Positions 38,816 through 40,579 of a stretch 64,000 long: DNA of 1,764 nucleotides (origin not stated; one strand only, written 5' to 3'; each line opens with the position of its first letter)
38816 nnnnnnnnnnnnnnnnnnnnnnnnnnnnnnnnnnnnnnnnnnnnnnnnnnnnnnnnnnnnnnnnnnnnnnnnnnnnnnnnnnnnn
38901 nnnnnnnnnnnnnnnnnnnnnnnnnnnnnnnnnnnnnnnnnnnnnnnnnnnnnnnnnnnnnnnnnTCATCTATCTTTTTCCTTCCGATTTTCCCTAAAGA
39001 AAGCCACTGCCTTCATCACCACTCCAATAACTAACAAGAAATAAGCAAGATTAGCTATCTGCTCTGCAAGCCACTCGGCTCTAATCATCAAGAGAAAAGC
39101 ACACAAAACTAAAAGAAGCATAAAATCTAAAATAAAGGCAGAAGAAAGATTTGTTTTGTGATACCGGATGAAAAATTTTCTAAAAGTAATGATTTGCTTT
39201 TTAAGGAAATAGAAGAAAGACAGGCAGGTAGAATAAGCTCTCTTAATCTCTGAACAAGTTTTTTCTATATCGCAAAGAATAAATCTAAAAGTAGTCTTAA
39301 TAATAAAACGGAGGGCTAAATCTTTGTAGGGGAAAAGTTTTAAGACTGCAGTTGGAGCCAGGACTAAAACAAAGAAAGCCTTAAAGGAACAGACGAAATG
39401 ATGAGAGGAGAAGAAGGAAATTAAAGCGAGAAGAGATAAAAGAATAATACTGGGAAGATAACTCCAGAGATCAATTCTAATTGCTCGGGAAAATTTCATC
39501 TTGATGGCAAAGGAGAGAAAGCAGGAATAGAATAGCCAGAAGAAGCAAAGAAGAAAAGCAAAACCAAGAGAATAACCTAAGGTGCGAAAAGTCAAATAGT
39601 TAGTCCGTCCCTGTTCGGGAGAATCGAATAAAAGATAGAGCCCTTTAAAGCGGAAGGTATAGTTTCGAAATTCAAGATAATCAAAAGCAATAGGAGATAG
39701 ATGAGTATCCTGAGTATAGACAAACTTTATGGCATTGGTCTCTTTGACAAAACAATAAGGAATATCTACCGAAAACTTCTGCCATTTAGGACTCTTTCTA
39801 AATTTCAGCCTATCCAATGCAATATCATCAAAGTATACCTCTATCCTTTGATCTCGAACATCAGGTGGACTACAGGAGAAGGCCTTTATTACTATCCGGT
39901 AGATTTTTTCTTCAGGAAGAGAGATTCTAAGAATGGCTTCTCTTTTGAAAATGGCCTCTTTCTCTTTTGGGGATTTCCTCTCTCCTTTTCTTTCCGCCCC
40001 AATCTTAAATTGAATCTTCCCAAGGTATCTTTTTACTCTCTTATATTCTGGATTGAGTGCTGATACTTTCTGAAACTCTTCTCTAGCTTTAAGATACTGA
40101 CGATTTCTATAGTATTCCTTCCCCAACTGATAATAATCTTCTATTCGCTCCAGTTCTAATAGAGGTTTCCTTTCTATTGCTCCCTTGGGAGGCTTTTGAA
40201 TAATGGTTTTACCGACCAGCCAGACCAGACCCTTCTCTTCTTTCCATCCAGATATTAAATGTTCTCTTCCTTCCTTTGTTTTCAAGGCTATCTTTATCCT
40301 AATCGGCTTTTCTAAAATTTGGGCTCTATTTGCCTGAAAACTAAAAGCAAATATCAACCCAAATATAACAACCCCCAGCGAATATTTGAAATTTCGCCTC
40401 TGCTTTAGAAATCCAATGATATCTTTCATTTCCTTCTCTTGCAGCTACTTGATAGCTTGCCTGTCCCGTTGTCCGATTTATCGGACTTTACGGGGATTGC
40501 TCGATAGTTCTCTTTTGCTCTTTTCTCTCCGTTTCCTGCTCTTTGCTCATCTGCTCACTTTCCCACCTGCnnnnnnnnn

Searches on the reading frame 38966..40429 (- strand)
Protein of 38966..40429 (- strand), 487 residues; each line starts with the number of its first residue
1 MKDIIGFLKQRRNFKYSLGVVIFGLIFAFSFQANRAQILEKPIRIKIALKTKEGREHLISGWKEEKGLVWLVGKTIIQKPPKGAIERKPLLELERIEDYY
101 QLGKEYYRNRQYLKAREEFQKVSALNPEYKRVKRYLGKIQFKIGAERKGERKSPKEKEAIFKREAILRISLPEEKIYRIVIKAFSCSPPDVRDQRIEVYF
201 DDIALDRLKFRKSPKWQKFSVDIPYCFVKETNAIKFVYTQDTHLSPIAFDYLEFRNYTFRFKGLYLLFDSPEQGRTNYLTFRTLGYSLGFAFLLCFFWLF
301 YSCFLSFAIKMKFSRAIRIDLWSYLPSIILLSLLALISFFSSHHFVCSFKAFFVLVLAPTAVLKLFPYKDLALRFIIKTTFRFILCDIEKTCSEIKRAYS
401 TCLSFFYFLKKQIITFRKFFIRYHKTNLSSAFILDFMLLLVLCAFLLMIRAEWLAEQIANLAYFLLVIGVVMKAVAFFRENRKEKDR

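Call 26: search_protein_families(library=pfam, proteins=[window:38966-40429:-], max_evalue=0.001)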
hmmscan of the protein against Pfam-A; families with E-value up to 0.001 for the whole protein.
window:38966-40429:- (487 aa): 1 family
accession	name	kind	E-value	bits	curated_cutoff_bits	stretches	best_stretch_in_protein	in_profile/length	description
PF07719.23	TPR_2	-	3.2e-05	24.2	27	1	97-129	2-34/34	Tetratricopeptide repeat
